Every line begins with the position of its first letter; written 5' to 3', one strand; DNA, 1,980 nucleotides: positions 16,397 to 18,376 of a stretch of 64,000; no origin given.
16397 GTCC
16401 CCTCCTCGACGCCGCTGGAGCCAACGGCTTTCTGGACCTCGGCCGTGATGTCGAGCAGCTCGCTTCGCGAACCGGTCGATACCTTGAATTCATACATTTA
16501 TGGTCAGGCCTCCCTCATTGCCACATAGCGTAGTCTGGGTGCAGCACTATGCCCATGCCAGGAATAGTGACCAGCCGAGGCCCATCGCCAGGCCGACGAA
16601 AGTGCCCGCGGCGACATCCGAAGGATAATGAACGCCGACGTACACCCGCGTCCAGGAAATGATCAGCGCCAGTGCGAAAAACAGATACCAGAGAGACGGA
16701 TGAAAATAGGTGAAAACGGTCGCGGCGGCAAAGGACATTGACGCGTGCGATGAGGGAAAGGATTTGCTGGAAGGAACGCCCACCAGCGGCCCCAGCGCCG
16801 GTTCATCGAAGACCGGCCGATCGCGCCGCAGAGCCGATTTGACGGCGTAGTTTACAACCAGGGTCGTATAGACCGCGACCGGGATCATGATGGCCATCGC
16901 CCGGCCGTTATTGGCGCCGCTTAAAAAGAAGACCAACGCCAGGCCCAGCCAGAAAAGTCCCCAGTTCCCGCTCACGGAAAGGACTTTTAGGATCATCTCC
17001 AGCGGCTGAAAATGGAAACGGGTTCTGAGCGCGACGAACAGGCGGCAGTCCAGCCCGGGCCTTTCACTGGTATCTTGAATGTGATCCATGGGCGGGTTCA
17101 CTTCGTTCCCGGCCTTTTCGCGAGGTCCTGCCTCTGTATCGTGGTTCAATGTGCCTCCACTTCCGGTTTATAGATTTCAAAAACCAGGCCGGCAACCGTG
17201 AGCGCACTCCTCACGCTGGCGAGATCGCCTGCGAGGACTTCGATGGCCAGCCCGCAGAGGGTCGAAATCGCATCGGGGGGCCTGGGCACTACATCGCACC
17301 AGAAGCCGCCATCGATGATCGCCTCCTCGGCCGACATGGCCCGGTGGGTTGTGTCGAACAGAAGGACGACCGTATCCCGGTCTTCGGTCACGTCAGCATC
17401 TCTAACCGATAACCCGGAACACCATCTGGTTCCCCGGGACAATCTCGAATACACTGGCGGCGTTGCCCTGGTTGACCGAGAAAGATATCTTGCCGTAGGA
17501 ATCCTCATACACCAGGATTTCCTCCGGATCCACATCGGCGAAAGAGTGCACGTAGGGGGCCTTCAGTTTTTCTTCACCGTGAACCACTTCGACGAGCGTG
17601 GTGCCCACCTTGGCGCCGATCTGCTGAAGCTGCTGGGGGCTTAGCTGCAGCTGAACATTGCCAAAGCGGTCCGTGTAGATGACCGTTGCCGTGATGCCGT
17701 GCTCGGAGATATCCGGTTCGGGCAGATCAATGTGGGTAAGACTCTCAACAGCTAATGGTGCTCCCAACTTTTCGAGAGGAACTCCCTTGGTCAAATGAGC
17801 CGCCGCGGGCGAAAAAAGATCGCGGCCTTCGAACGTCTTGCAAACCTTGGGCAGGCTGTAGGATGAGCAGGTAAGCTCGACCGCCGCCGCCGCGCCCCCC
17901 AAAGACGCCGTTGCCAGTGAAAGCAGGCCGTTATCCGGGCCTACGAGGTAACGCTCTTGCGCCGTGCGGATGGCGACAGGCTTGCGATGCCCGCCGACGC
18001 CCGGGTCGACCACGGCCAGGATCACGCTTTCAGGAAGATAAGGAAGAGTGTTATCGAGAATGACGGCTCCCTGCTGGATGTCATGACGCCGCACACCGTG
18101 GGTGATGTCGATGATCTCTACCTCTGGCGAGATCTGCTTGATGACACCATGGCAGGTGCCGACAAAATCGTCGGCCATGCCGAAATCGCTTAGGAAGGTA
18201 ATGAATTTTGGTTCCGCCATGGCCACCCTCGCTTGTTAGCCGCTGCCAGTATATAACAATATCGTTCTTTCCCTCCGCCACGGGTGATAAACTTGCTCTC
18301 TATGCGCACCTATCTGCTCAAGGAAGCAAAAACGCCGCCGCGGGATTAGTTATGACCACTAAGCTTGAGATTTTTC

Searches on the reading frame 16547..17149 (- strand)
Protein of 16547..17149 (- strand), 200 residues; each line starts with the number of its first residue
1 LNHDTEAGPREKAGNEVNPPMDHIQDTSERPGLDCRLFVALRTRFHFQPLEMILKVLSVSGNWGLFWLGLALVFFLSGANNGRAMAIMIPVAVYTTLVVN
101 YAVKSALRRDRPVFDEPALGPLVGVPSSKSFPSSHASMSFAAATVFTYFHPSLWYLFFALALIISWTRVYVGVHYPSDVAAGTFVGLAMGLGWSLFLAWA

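Call 68: search_protein_families(library=pfam, proteins=[window:16547-17149:-], max_evalue=0.00001)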
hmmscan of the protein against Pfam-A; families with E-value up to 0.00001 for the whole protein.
window:16547-17149:- (200 aa): 2 families
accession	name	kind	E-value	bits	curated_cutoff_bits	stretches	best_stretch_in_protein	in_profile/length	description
PF01569.27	PAP2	-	2e-20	73.3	27.2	1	91-196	7-124/130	PAP2 superfamily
PF14378.12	PAP2_3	-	4.3e-07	30.4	27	1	129-189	125-187/190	PAP2 superfamily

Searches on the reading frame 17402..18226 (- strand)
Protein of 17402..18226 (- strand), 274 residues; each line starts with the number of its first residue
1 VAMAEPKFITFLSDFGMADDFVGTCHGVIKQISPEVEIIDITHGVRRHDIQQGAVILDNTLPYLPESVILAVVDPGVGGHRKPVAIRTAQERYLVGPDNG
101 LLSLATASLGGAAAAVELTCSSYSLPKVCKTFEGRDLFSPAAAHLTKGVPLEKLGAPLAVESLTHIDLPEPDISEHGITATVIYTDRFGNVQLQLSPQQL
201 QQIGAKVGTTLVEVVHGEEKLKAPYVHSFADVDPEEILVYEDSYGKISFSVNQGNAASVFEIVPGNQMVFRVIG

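Call 68: search_protein_families(library=pfam, proteins=[window:17402-18226:-], max_evalue=0.00001)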
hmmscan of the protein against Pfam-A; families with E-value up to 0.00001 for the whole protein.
window:17402-18226:- (274 aa): 2 families
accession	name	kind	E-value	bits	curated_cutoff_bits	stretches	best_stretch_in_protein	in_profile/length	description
PF01887.21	SAM_HAT_N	-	1.6e-49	167.9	26.3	1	9-155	1-145/145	SAM hydroxide adenosyltransferase N-terminal domain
PF20257.3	SAM_HAT_C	-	1.9e-17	63.8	25.5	1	181-267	2-82/84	SAM hydroxide adenosyltransferase C-terminal domain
